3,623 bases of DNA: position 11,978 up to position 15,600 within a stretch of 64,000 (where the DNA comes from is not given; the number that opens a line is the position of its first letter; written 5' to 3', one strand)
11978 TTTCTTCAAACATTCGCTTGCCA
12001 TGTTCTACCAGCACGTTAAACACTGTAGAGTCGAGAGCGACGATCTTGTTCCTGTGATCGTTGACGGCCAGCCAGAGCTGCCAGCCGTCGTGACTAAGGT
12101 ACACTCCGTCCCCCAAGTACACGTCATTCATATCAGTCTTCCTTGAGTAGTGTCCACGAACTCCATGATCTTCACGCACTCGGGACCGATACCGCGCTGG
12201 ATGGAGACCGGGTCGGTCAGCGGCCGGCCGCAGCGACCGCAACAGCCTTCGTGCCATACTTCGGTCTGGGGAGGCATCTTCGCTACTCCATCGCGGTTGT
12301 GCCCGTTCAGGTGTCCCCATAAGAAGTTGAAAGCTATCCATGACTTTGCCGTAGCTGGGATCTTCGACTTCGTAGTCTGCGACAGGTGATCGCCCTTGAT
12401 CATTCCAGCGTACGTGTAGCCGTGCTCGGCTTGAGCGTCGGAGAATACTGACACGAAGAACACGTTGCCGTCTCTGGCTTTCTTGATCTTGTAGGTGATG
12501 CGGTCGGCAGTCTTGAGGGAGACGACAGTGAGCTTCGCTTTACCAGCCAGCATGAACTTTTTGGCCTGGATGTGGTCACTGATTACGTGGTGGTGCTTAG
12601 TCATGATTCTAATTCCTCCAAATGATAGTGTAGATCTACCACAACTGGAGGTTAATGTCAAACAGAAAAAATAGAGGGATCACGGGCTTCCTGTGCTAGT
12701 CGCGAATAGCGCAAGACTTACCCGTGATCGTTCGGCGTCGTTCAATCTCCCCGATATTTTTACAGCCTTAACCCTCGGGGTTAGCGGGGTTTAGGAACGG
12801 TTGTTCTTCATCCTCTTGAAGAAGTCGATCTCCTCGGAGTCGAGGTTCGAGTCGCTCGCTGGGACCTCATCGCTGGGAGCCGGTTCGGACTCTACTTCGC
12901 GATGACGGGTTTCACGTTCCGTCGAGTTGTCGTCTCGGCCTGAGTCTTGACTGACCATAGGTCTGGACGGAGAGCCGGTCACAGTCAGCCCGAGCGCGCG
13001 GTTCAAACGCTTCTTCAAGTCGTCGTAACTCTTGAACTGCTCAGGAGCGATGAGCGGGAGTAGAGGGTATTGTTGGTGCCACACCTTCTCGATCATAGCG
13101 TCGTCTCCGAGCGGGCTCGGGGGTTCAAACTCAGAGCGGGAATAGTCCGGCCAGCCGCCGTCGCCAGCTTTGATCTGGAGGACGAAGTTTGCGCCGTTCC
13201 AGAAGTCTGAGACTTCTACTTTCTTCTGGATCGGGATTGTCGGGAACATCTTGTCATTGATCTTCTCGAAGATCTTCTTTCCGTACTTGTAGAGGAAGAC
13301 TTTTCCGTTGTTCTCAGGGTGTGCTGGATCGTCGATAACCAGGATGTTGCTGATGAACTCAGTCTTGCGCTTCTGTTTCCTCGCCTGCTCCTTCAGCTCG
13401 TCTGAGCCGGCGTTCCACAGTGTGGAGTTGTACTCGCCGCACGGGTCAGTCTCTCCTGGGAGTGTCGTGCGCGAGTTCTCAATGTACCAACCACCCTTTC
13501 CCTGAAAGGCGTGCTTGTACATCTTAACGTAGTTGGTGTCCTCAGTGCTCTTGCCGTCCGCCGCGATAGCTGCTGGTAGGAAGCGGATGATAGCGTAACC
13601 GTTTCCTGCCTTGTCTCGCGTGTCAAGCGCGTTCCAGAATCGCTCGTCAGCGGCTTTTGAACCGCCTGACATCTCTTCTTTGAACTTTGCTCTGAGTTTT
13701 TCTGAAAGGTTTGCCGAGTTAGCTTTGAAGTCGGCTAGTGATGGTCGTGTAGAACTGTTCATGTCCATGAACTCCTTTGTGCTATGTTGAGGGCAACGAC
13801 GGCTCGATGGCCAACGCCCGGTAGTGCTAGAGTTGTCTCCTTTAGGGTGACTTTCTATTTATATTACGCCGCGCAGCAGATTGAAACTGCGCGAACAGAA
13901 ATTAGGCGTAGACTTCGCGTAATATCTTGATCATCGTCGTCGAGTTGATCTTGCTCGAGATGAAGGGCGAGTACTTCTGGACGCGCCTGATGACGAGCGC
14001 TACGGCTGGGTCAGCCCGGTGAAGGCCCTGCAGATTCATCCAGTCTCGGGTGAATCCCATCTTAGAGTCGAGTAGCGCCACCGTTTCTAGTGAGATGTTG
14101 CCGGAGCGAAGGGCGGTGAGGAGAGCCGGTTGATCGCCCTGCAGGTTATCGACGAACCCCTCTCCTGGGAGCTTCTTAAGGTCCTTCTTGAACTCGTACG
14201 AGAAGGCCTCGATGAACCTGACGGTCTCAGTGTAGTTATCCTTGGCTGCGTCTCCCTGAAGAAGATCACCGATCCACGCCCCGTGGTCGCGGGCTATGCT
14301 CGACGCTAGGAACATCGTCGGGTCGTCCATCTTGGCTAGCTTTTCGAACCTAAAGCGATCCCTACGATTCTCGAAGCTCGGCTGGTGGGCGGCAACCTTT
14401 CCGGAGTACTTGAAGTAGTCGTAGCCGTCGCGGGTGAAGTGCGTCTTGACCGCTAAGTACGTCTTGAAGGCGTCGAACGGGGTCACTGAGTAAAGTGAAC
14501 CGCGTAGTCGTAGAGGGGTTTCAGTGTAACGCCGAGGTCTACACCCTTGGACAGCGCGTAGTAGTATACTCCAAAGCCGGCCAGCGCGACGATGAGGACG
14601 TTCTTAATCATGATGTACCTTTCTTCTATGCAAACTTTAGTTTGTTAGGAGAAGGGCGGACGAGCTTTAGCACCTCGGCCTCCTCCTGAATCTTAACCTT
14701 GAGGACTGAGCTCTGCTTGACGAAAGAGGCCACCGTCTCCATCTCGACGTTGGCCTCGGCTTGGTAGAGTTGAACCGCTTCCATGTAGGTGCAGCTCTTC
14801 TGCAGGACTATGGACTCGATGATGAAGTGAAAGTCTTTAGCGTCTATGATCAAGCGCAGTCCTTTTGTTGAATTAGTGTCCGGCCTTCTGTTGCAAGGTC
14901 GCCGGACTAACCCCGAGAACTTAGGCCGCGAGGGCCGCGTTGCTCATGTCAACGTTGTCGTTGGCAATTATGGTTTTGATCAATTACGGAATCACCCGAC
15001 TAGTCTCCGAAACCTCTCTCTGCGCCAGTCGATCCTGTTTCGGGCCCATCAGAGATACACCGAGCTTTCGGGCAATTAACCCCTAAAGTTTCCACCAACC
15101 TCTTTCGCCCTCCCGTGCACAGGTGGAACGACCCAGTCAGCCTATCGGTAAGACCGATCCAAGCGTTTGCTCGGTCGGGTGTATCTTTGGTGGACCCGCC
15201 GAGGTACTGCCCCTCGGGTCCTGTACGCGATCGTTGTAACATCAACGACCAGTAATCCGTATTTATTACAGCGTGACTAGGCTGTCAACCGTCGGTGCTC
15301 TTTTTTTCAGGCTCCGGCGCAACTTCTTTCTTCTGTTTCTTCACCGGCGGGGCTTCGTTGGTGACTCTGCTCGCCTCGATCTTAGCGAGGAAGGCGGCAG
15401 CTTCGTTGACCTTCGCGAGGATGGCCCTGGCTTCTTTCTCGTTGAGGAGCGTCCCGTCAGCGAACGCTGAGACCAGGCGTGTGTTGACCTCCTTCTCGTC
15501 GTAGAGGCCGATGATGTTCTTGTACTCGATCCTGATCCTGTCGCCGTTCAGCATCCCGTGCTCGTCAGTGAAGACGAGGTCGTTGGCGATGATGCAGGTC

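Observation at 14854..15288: ~400-nt pseudoknotted non-coding RNA/leader with its own promoter in front of the gp33-gp59-gp32 operon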

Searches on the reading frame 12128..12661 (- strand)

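Call 21: search_protein_families(library=phrogs, proteins=[window:12128-12661:-], max_evalue=0.01)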
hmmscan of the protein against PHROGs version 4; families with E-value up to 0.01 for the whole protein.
window:12128-12661:- (177 aa): 5 families
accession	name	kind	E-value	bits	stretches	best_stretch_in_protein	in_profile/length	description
phrog_20259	-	unknown function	1.3e-36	126.5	1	26-164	4-135/140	-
phrog_6032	-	unknown function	1.9e-08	35.4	1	138-166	246-274/296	-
phrog_636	-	unknown function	1e-07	33.5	1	139-164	205-230/254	-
phrog_25989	-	unknown function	3.4e-06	28.2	1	141-164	5-28/70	-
phrog_4046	-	unknown function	4.3e-05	24.1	1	138-164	271-297/301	-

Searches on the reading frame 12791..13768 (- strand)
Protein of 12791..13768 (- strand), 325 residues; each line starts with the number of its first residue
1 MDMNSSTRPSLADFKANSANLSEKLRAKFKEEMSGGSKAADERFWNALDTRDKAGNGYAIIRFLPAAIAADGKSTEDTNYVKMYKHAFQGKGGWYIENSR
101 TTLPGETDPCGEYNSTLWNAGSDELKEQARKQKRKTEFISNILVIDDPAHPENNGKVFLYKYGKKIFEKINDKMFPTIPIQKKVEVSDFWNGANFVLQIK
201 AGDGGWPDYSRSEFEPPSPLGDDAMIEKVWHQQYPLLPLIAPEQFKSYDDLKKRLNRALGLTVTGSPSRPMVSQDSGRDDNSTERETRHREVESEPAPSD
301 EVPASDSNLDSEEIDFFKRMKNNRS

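Call 7: search_dna_similar(query=window:12791-13768:-, collection=phages, mode=protein, max_rows=30)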
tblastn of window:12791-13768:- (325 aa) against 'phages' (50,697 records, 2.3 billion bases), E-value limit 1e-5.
Records with a match: 2458; places in all: 2458; records where one place covers at least 80% of the query: 719.
Best place of each record, by identity: <60% 2458.
By first word of the organism name: Escherichia 633; Synechococcus 378; Klebsiella 323; Salmonella 194; Vibrio 138; Shigella 89; Aeromonas 80; Acinetobacter 71; Cyanophage 61; Enterobacter 59; and 51 more.
By host as written in the record: - 453; Escherichia coli 268; Klebsiella pneumoniae 109; Synechococcus 107; Synechococcus sp. 38; Escherichia coli O157:H7 35; Salmonella enterica 29; Synechococcus sp. WH7803 28; and 528 more.
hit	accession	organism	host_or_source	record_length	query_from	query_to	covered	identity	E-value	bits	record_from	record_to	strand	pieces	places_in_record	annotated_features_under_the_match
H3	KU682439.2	Stenotrophomonas phage vB_SmaS-DLP_6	Stenotrophomonas maltophilia D1571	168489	1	320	98%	45.4%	2e-71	245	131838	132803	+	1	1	ssdna binding protein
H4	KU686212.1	Synechococcus phage S-CAM7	Synechococcus sp.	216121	10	320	96%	46.1%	3e-70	242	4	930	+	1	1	single stranded DNA-binding protein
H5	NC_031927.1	Synechococcus phage S-CAM7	Synechococcus sp.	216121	10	320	96%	46.1%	3e-70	242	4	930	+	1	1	single strand DNA binding protein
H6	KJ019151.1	Synechococcus phage ACG-2014f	-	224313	10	315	94%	46.6%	1e-71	246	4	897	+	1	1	ssDNA binding protein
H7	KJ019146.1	Synechococcus phage ACG-2014f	-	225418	10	315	94%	46.6%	1e-71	246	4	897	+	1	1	ssDNA binding protein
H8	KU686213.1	Synechococcus phage S-CAM7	Synechococcus sp.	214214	10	320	96%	45.8%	5e-70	241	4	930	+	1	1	single stranded DNA-binding protein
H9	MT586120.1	Synechococcus phage S-CAM7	Synechococcus sp. WH 7803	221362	10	320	96%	45.8%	5e-70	241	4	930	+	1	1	single-stranded DNA-binding protein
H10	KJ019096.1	Synechococcus phage ACG-2014f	-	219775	10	320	96%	45.6%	2e-70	242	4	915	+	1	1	ssDNA binding protein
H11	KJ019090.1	Synechococcus phage ACG-2014f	-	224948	10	320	96%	45.6%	2e-70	242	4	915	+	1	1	ssDNA binding protein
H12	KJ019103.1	Synechococcus phage ACG-2014f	-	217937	10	320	96%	45.6%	3e-70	242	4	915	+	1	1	ssDNA binding protein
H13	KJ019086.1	Synechococcus phage ACG-2014f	-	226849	10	320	96%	45.6%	3e-70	242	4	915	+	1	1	ssDNA binding protein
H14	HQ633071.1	Synechococcus phage S-SKS1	Synechococcus sp. WH7803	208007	10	323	97%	45.0%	3e-67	233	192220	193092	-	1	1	ssDNA binding protein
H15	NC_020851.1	Synechococcus phage S-SKS1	Synechococcus sp. WH7803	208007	10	323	97%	45.0%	3e-67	233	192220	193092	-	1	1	ssDNA binding protein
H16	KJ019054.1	Synechococcus phage ACG-2014e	-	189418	10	320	96%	45.3%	2e-67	234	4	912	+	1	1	ssDNA binding protein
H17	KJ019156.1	Synechococcus phage ACG-2014e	-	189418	10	320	96%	45.3%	2e-67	234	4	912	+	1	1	ssDNA binding protein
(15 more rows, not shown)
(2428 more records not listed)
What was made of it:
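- Tried and rejected: The best gp32 tblastn hit was 46% identical (call 7).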

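Call 16: find_encoding_contigs(protein=window:12791-13768:-, flank=3000, max_places=6)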
Protein window:12791-13768:- (325 aa): no gene with exactly this product is on record in the collection.
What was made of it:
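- Tried and rejected: An exact-protein look-up of gp32 found no record (call 16).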

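Call 21: search_protein_families(library=phrogs, proteins=[window:12791-13768:-], max_evalue=0.01)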
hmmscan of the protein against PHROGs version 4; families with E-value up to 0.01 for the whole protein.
window:12791-13768:- (325 aa): 3 families
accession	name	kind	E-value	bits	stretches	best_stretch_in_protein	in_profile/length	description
phrog_224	-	DNA, RNA and nucleotide metabolism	3.4e-91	307.4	1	12-321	4-313/318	single strand DNA binding protein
phrog_1764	-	unknown function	1.9e-34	120.4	1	27-266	15-247/391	unknown function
phrog_1192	-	DNA, RNA and nucleotide metabolism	3.3e-06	27.8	1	23-312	6-295/326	single strand DNA binding protein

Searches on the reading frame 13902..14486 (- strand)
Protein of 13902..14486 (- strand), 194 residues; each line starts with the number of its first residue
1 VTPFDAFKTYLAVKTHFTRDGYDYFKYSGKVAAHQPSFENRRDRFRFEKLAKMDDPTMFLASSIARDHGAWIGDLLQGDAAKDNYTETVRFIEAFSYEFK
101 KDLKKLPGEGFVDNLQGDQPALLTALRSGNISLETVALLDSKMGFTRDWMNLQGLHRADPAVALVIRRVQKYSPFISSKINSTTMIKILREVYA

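Call 10: find_related_loci(query=window:13902-14486:-, collection=viral_contigs, flank=4000)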
Query window:13902-14486:- (194 aa) in viral_contigs; peptide patterns used: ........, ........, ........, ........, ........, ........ (x = any residue, [..] = any of these).
55 stretches matched a pattern; 52 encode a relative of the query (tblastn E <= 1e-3); 52 distinct loci.
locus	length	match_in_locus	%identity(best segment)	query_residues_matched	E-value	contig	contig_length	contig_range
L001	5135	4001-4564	38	3-194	3e-34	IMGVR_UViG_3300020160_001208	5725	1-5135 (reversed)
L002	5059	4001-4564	38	3-194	6e-34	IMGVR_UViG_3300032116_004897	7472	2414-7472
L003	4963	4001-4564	38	3-194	6e-34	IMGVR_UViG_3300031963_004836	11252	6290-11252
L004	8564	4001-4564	38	3-194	6e-34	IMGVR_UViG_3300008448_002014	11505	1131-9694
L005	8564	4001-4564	38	3-194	6e-34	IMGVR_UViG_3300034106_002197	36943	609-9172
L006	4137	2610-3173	38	3-194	6e-34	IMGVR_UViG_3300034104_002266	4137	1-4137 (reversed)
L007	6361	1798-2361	38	3-194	6e-34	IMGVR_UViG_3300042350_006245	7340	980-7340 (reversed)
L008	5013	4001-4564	38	3-194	6e-34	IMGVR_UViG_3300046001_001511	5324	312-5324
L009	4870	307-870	38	3-194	7e-34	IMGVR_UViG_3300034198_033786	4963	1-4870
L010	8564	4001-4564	38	3-194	6e-34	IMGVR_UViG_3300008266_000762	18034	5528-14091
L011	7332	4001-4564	38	3-194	6e-34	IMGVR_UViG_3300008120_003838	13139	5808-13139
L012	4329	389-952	38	3-194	4e-34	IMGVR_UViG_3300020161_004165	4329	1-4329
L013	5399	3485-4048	38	3-194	1e-33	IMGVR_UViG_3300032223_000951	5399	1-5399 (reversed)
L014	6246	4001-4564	38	3-194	6e-33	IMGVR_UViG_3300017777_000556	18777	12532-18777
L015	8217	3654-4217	38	3-194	6e-33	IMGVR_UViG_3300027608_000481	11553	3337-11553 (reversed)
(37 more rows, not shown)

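Call 21: search_protein_families(library=phrogs, proteins=[window:13902-14486:-], max_evalue=0.01)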
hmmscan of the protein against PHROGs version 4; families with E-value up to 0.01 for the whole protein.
window:13902-14486:- (194 aa): 1 family
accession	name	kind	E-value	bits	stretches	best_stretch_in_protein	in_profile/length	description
phrog_269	-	DNA, RNA and nucleotide metabolism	3.1e-37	129.3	1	1-193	8-206/211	DNA helicase loader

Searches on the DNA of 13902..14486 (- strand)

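Call 54: search_rna_families(sources=[L001, L004, L014, L015, L016, L018, L026, L030, L031, L032, L033, L034, L036, L043, L048, L049, L050, L052], threshold=gathering)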
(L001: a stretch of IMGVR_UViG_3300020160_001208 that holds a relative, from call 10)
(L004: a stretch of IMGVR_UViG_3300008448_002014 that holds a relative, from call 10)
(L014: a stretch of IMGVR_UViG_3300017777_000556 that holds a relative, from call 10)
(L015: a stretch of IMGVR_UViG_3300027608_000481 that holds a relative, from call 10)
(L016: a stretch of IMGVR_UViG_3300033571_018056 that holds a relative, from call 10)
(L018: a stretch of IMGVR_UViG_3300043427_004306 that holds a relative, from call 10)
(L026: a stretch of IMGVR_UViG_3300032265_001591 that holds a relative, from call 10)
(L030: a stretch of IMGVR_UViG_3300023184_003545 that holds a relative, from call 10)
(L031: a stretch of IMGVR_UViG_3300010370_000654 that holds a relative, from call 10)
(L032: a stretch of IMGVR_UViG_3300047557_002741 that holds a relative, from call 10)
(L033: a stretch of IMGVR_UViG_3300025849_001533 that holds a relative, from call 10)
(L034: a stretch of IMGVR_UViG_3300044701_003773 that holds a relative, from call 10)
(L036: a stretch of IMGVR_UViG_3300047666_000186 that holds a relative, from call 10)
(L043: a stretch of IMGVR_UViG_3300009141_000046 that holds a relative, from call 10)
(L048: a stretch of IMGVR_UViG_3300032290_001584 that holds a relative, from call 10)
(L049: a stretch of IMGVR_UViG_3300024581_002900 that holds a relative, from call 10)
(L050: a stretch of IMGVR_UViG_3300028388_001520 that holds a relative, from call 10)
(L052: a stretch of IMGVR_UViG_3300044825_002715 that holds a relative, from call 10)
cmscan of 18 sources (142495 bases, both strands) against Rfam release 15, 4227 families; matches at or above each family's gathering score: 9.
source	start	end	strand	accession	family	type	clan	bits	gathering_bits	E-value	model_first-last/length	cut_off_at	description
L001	3085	3157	+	RF00005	tRNA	Gene; tRNA;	CL00001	67.2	29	4.2e-12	1-71/71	no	tRNA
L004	3084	3156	+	RF00005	tRNA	Gene; tRNA;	CL00001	67.2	29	4.2e-12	1-71/71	no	tRNA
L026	2882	2954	+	RF00005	tRNA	Gene; tRNA;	CL00001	67.2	29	4.2e-12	1-71/71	no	tRNA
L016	2946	3018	+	RF00005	tRNA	Gene; tRNA;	CL00001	66.3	29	7.1e-12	1-71/71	no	tRNA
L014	3073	3145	+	RF00005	tRNA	Gene; tRNA;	CL00001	64.6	29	2.1e-11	1-71/71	no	tRNA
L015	2726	2798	+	RF00005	tRNA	Gene; tRNA;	CL00001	64.6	29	2.1e-11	1-71/71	no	tRNA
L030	2882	2954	+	RF00005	tRNA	Gene; tRNA;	CL00001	63.8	29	3.5e-11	1-71/71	no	tRNA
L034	403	459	+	RF01739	Glutamine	Cis-reg; riboswitch;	-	36.1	35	0.00088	1-53/53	no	Glutamine riboswitch aptamer (glnA leader)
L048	504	554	+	RF01739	Glutamine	Cis-reg; riboswitch;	-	35.3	35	0.0014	1-53/53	no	Glutamine riboswitch aptamer (glnA leader)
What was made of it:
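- Tried and rejected: I used Rfam instead for the negative loci (call 54).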

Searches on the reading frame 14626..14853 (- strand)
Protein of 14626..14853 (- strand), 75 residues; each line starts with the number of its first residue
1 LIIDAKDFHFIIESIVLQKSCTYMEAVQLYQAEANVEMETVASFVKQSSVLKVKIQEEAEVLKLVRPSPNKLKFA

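Call 21: search_protein_families(library=phrogs, proteins=[window:14626-14853:-], max_evalue=0.01)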
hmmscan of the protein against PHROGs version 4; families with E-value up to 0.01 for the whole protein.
window:14626-14853:- (75 aa): 2 families
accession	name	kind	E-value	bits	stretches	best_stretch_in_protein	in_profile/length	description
phrog_254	-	transcription regulation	1.4e-12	48.4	1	2-74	9-82/84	late promoter transcriptional regulator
phrog_25387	-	transcription regulation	1.4e-06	29.3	1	18-70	21-73/75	late promoter transcriptional regulator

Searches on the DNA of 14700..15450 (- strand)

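Call 5: search_dna_similar(query=window:14700-15450:-, collection=phages, mode=distant, max_rows=40)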
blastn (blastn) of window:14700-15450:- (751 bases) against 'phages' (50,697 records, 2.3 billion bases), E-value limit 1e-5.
Records with a match: 2; places in all: 2; records where one place covers at least 80% of the query: 0.
Best place of each record, by identity: 60-80% 2.
By first word of the organism name: Rhodobacter 2.
By host as written in the record: Rhodobacter capsulatus SB1003 1; Rhodobacter capsulatus YW1 1.
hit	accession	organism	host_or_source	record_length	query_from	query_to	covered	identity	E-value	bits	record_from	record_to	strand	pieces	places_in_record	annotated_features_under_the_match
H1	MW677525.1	Rhodobacter phage RcSimone-Hastad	Rhodobacter capsulatus SB1003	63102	400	540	19%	74.8%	5e-10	72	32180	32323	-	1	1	none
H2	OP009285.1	Rhodobacter phage RcRudolph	Rhodobacter capsulatus YW1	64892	400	540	19%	73.5%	5e-10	72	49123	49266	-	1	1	hypothetical protein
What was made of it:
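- Closest known: Permuted tmRNAs of Rhodobacter capsulatus siphophages RcSimone-Hastad and RcRudolph. Same: They were the only nucleotide matches in the phage collection (call 5).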

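Call 11: get_annotated_region(hit=H1, flank=2500)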
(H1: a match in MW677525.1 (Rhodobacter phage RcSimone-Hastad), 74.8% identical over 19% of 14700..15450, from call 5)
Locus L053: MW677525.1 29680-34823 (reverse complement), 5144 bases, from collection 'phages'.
description: Rhodobacter phage RcSimone-Hastad, complete genome.
organism: Rhodobacter phage RcSimone-Hastad (NCBI taxid 2835981)
taxonomy: Viruses; Duplodnaviria; Heunggongvirae; Uroviricota; Caudoviricetes
host: Rhodobacter capsulatus SB1003; source: water; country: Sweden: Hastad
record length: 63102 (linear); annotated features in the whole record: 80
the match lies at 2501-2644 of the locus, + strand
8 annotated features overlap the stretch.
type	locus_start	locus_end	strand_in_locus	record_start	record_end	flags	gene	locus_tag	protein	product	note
CDS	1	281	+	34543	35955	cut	39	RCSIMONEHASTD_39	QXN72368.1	Cas4 family exonuclease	-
CDS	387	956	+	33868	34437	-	38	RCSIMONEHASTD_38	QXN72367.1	hypothetical protein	-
CDS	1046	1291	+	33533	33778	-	37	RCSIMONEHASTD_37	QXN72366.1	hypothetical protein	-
CDS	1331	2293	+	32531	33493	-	36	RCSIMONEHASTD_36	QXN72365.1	HIRAN domain containing protein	-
CDS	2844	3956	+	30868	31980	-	35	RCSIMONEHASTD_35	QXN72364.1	DNA topoisomerase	-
CDS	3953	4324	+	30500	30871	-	34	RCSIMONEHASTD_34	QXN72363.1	endonuclease V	-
CDS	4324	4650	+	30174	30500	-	33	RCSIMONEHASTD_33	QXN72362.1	hypothetical protein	-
CDS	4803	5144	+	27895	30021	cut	32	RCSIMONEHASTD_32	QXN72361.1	DNA polymerase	-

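Call 12: get_annotated_region(hit=H2, flank=2500)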
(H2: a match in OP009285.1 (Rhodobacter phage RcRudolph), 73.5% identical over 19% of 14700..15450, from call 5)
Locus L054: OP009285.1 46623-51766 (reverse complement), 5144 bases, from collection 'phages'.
description: Rhodobacter phage RcRudolph, complete genome.
organism: Rhodobacter phage RcRudolph (NCBI taxid 2970527)
taxonomy: Viruses; Duplodnaviria; Heunggongvirae; Uroviricota; Caudoviricetes
host: Rhodobacter capsulatus YW1; source: water; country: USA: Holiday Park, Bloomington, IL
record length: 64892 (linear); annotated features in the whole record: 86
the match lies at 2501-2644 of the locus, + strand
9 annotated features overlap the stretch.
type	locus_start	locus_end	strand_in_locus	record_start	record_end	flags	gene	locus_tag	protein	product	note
CDS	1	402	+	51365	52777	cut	-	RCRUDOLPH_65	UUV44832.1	Cas4 family exonuclease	-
CDS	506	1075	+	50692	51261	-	-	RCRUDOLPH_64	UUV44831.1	hypothetical protein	-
CDS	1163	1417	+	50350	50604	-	-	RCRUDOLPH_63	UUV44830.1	hypothetical protein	-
CDS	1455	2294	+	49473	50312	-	-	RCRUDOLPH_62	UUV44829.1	HIRAN domain containing protein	-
CDS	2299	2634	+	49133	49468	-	-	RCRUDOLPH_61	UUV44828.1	hypothetical protein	-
CDS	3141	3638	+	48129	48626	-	-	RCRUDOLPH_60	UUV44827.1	hypothetical protein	-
CDS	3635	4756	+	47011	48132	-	-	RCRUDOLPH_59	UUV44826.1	DNA topoisomerase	-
CDS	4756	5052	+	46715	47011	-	-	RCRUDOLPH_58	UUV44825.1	hypothetical protein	-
CDS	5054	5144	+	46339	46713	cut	-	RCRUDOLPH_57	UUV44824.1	endonuclease V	-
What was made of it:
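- Closest known: Permuted tmRNAs of Rhodobacter capsulatus siphophages RcSimone-Hastad and RcRudolph. Different: They are siphophages with no gp33/gp59/gp32 context (calls 11, 12).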

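Call 22: search_rna_families(source=window, start=14700, end=15400, threshold=evalue, max_evalue=5)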
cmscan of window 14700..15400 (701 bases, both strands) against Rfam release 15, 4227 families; matches with E-value up to 5: 3.
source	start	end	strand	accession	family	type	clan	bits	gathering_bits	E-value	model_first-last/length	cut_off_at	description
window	14877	15292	-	RF01849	alpha_tmRNA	Gene;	CL00001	101.5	50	1.6e-28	1-355/355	no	Alphaproteobacteria transfer-messenger RNA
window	14921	15250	-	RF04321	tmRNA_permuted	Gene;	-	94.9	47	4.6e-19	1-213/213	no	permuted transfer-messenger RNA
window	14934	14976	+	RF03854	mir-1949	Gene; miRNA;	-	22.1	100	0.037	1-70/70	no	mir-1949 microRNA precursor family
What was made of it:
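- Closest known: Two-piece tmRNA of phage Melnitz and pelagimyophages. Different: There is no glutamine riboswitch in or next to the window's tmRNA (call 22).
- No riboswitch or other cis-regulatory family matches at E <= 5 (call 22).
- Tried and rejected: None at E <= 5 (call 22).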

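Call 61: search_dna_similar(query=window:15060-15175:-, collection=phages, mode=distant, max_evalue=1, max_rows=10)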
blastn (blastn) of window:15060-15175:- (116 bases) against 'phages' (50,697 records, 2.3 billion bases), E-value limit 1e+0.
No match.
